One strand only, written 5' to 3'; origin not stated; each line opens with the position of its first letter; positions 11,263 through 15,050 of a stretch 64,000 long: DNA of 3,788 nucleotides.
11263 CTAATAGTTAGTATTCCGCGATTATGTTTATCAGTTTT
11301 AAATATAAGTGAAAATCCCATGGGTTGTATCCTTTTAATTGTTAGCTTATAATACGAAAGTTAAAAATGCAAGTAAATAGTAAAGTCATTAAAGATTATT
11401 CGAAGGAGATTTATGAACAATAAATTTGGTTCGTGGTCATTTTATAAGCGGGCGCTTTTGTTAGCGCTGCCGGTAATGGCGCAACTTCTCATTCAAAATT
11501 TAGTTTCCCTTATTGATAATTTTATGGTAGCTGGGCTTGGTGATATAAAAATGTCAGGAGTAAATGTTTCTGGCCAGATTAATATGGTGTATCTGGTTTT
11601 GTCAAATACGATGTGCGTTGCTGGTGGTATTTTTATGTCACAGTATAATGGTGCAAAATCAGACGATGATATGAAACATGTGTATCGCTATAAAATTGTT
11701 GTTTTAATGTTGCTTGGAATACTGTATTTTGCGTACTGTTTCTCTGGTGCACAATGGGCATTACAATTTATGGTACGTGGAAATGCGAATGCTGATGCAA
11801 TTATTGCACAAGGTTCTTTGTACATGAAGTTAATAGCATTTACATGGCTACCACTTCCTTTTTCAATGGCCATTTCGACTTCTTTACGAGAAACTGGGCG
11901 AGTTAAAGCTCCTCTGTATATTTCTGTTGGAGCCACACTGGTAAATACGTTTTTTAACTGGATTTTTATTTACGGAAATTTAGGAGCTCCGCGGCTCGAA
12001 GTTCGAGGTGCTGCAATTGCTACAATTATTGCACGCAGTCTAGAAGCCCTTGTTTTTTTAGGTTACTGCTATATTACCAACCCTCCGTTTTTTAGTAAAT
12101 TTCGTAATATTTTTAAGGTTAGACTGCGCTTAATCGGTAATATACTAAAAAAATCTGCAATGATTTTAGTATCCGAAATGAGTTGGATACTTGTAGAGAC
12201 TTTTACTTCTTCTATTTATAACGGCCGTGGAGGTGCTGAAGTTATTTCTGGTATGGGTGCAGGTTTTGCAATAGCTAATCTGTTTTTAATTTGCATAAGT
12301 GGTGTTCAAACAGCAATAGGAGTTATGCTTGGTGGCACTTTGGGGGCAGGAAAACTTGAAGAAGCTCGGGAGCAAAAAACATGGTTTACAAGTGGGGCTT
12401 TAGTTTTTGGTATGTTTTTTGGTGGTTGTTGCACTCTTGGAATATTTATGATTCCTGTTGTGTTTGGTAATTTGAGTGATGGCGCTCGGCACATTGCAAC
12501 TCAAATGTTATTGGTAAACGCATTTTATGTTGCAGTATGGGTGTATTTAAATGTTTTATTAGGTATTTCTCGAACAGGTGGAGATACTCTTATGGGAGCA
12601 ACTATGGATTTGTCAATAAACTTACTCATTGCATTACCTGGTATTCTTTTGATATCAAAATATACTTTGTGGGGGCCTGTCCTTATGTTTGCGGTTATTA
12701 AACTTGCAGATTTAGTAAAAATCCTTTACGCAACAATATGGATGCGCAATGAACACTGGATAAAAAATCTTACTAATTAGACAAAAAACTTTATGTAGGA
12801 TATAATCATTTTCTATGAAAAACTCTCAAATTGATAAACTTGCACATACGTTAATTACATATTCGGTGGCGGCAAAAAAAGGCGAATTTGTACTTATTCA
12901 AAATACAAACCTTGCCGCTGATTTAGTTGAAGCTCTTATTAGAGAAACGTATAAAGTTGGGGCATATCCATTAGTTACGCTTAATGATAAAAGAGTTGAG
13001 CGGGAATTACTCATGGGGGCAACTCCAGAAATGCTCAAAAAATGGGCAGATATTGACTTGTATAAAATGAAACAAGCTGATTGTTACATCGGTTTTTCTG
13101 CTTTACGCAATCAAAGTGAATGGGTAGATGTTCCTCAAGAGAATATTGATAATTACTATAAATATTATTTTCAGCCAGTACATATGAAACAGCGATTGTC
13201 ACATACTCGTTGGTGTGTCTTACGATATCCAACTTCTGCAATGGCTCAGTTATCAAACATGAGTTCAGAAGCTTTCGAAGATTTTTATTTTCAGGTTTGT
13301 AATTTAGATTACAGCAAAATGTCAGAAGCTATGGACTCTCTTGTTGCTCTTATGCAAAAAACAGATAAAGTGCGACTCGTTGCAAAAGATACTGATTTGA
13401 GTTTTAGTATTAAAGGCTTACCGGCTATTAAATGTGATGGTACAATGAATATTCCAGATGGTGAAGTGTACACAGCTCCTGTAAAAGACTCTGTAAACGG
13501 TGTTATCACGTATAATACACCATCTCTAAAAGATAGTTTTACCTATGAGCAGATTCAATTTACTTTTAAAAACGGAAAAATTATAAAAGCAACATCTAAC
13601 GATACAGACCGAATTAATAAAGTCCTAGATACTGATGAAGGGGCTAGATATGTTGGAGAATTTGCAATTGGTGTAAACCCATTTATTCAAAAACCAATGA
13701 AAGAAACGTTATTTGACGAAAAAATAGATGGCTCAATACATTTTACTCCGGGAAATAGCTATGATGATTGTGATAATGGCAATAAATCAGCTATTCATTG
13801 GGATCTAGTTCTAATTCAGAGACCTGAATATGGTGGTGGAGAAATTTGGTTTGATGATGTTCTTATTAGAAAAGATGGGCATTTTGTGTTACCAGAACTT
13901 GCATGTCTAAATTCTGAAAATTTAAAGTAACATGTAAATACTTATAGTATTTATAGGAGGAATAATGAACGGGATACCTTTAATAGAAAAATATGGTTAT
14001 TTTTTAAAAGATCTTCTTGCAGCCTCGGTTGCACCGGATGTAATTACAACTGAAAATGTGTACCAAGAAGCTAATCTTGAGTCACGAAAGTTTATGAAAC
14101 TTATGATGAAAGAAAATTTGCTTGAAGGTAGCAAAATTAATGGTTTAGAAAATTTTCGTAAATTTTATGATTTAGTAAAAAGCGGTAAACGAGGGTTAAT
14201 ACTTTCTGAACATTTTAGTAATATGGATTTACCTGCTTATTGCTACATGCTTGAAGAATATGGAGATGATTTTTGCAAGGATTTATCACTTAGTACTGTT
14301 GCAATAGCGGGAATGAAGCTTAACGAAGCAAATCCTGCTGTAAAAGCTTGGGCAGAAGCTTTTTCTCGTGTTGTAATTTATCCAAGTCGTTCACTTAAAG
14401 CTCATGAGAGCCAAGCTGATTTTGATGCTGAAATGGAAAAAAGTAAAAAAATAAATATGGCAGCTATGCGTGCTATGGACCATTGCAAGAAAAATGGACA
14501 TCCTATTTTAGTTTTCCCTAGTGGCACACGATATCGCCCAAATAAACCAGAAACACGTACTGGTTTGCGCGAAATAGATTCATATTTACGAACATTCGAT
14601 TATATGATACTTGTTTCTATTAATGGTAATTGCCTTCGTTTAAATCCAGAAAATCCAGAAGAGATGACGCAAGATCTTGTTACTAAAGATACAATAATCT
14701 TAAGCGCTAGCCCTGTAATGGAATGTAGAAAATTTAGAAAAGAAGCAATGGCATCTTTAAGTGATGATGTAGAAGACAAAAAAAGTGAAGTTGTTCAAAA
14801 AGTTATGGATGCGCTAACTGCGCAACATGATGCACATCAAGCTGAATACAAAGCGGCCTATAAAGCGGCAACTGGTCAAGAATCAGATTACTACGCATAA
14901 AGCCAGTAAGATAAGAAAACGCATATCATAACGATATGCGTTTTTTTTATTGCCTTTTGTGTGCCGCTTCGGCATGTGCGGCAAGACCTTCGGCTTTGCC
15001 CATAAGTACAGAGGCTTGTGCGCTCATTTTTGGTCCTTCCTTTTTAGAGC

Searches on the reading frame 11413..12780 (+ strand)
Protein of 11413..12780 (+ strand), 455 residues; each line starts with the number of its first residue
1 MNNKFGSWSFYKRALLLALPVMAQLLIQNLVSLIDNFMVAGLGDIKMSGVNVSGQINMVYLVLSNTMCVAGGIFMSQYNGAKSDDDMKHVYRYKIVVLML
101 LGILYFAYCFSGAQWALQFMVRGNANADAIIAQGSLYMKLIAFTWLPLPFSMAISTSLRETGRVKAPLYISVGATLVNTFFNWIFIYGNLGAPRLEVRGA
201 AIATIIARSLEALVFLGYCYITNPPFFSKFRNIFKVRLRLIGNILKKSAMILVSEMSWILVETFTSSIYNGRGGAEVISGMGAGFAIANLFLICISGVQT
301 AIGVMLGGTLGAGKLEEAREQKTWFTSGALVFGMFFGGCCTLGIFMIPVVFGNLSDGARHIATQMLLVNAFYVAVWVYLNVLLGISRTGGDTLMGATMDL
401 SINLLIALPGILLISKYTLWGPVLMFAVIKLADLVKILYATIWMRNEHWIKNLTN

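Call 7: search_protein_families(library=ncbifam, proteins=[window:11413-12780:+])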
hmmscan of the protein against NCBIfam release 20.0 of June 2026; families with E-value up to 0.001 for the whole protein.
window:11413-12780:+ (455 aa): 6 families
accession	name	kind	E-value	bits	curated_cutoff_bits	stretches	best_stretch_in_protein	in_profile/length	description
TIGR00797.1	matE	subfamily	5.3e-40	137.5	147.4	1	20-421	1-391/396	MATE family efflux transporter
NF041801.1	MATE_SolL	equivalog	2e-16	59.8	780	1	15-438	23-440/458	solanimycin export family MATE transporter SolL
NF052396.1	MATE_WgkD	equivalog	3e-14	52.8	510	1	17-370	8-350/428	tryglysin-associated MATE efflux transporter WgkD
NF007562.1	PRK10189.1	equivalog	4.2e-12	45.6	465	1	10-429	25-436/470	EmmdR/YeeO family multidrug/toxin efflux MATE transporter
NF000263.1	MATE_multi_NorM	equivalog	7e-07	29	950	1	16-231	22-231/459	multidrug efflux MATE transporter NorM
NF001214.0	PRK00187.1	equivalog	0.00015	20.9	449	1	15-427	13-424/464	NorM family multidrug efflux MATE transporter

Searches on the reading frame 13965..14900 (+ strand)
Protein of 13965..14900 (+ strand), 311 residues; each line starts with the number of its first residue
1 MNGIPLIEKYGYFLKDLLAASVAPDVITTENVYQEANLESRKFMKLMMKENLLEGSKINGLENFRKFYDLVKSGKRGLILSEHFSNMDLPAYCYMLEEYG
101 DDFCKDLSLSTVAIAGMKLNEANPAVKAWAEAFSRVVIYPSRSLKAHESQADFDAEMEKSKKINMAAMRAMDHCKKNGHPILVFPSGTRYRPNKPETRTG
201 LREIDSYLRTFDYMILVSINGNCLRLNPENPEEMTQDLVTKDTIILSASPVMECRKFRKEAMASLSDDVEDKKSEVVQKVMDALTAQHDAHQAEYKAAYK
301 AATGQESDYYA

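Call 7: search_protein_families(library=ncbifam, proteins=[window:13965-14900:+])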
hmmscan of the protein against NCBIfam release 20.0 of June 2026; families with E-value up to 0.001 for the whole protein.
window:13965-14900:+ (311 aa): 1 family
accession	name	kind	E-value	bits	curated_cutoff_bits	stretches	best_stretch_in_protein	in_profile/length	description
TIGR00530.1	AGP_acyltrn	subfamily_domain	0.00027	20.7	102.95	0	160-196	71-107/130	1-acylglycerol-3-phosphate O-acyltransferase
